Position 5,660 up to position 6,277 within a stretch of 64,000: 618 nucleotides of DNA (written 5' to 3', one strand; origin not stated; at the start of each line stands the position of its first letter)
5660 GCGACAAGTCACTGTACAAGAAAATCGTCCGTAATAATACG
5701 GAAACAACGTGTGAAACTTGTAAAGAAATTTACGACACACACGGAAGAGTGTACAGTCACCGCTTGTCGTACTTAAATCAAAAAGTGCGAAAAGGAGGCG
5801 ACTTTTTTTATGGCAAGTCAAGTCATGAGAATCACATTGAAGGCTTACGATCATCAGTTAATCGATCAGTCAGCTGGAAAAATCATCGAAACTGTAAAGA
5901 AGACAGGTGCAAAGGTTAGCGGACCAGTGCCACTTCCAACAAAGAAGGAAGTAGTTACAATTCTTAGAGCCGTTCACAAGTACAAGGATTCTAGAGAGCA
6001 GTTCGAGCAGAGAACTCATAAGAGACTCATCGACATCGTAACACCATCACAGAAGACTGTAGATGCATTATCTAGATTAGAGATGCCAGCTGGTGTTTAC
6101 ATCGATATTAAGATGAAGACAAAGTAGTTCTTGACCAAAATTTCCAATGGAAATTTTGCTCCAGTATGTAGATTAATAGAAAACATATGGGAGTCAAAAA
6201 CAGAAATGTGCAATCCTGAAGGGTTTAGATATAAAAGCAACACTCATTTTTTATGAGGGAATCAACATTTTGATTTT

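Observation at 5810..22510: Ribosomal protein supercluster with abnormally long, repeat-filled internal spacers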

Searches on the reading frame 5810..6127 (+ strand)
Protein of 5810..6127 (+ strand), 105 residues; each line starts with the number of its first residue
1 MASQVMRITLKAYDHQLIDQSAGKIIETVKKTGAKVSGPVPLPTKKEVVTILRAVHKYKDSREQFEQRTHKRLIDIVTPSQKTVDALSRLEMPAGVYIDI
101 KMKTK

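Call 26: find_encoding_contigs(protein=window:5810-6127:+, flank=10000, max_places=10)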
Protein window:5810-6127:+ (105 aa): 22 contigs read that carry it; 9 places shown.
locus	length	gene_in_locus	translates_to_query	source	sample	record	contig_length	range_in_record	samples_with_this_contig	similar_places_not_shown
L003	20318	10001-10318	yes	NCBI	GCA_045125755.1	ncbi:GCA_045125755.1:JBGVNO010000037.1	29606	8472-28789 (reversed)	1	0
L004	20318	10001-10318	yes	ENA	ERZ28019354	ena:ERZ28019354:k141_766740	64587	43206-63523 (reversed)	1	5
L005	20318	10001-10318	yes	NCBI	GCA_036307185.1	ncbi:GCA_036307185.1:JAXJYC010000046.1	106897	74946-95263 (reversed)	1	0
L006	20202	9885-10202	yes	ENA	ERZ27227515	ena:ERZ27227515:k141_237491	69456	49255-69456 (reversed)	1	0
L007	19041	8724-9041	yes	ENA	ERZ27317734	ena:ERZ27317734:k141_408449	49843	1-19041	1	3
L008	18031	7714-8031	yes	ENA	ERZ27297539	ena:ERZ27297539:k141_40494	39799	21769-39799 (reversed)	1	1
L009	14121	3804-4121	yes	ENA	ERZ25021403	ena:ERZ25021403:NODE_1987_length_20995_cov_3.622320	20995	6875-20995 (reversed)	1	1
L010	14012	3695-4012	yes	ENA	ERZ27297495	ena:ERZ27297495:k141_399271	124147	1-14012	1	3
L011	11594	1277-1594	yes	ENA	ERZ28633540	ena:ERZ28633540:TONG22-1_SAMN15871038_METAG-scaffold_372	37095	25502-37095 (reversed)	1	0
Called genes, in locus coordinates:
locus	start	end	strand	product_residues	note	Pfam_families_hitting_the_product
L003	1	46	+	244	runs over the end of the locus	-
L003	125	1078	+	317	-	PF00882:Zn_dep_PLPC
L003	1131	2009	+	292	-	PF02588:YitT_membrane, PF10035:DUF2179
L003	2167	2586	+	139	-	PF00164:Ribosom_S12_S23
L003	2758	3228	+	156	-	PF00177:Ribosomal_S7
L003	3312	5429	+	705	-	PF00009:GTP_EFTU, PF22042:EF-G_D2, PF03144:GTP_EFTU_D2, PF14492:EFG_III, PF03764:EFG_IV, PF00679:EFG_C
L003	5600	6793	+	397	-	PF00009:GTP_EFTU, PF03144:GTP_EFTU_D2, PF03143:GTP_EFTU_D3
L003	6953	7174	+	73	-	-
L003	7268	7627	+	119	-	-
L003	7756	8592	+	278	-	PF01790:LGT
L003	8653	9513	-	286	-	PF10672:Methyltrans_SAM, PF03602:Cons_hypoth95 (weak)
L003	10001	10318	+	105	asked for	PF00338:Ribosomal_S10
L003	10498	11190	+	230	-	PF00297:Ribosomal_L3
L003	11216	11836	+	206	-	PF00573:Ribosomal_L4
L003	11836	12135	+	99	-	PF00276:Ribosomal_L23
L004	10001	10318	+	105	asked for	PF00338:Ribosomal_S10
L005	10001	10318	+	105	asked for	PF00338:Ribosomal_S10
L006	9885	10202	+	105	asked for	PF00338:Ribosomal_S10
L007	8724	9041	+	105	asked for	PF00338:Ribosomal_S10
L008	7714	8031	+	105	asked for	PF00338:Ribosomal_S10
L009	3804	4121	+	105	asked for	PF00338:Ribosomal_S10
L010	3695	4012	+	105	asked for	PF00338:Ribosomal_S10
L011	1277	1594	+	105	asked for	PF00338:Ribosomal_S10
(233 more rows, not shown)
